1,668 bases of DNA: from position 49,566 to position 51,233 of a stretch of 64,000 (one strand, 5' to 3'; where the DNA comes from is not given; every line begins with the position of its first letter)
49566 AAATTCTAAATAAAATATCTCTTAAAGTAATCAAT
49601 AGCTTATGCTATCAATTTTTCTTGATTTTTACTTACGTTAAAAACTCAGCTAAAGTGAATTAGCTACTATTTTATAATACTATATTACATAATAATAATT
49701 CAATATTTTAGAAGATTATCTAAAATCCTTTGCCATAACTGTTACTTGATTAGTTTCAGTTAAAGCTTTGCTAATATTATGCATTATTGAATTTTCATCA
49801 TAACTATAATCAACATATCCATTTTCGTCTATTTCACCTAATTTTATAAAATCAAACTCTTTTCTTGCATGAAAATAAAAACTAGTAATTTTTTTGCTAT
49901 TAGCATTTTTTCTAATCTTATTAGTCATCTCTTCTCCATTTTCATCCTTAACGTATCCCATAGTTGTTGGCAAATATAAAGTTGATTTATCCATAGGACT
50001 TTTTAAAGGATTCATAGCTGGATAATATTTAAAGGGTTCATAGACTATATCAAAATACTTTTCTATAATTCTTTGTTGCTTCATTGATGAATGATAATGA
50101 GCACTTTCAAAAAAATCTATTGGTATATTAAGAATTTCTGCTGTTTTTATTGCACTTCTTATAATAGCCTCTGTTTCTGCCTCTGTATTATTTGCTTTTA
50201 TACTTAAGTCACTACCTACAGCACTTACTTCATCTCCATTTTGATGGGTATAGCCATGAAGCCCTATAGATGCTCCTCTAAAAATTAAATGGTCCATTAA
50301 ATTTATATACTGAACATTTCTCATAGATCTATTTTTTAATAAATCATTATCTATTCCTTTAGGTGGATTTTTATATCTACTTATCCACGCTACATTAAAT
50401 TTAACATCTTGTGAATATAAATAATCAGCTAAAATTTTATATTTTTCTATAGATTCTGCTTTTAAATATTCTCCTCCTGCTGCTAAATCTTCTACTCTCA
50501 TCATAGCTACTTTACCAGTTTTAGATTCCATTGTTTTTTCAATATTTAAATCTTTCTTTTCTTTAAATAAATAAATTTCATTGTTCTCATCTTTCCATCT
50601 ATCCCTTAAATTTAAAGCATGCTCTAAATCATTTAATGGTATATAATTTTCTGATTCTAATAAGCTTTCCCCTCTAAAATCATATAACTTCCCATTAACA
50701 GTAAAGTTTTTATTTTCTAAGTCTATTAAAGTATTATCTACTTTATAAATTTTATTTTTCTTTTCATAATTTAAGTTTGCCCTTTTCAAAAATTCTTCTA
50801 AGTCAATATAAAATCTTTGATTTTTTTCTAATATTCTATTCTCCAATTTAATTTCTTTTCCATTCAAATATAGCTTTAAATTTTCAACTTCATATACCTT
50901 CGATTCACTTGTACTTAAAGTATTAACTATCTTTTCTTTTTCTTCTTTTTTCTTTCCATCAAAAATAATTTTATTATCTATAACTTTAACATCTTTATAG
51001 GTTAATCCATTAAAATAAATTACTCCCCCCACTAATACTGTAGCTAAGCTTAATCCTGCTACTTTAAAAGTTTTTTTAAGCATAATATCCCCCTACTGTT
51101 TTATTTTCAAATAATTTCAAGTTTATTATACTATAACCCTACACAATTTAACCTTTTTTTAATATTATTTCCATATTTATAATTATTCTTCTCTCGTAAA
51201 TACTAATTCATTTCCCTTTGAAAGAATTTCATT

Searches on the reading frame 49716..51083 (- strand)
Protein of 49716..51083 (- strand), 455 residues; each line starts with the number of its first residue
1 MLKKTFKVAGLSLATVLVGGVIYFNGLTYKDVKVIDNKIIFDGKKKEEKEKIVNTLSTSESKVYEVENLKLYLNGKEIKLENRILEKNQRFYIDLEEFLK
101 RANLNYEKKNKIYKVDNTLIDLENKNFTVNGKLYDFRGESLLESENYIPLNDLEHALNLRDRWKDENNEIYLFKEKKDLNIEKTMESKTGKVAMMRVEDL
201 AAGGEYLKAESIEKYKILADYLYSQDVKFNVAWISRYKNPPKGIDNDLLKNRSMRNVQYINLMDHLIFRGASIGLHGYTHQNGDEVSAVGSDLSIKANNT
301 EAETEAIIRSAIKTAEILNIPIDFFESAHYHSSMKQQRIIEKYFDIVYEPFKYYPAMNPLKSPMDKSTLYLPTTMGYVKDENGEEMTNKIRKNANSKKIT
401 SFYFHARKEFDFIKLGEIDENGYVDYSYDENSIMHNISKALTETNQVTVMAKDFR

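Call 71: search_protein_families(library=pfam, proteins=[window:49716-51083:-], max_evalue=0.00001)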
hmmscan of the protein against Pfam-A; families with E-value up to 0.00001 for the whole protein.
window:49716-51083:- (455 aa): 1 family
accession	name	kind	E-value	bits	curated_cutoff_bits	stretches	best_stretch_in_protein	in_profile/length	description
PF10096.14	DUF2334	-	4.7e-39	134.5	26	1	193-408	2-190/203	Uncharacterized protein conserved in bacteria (DUF2334)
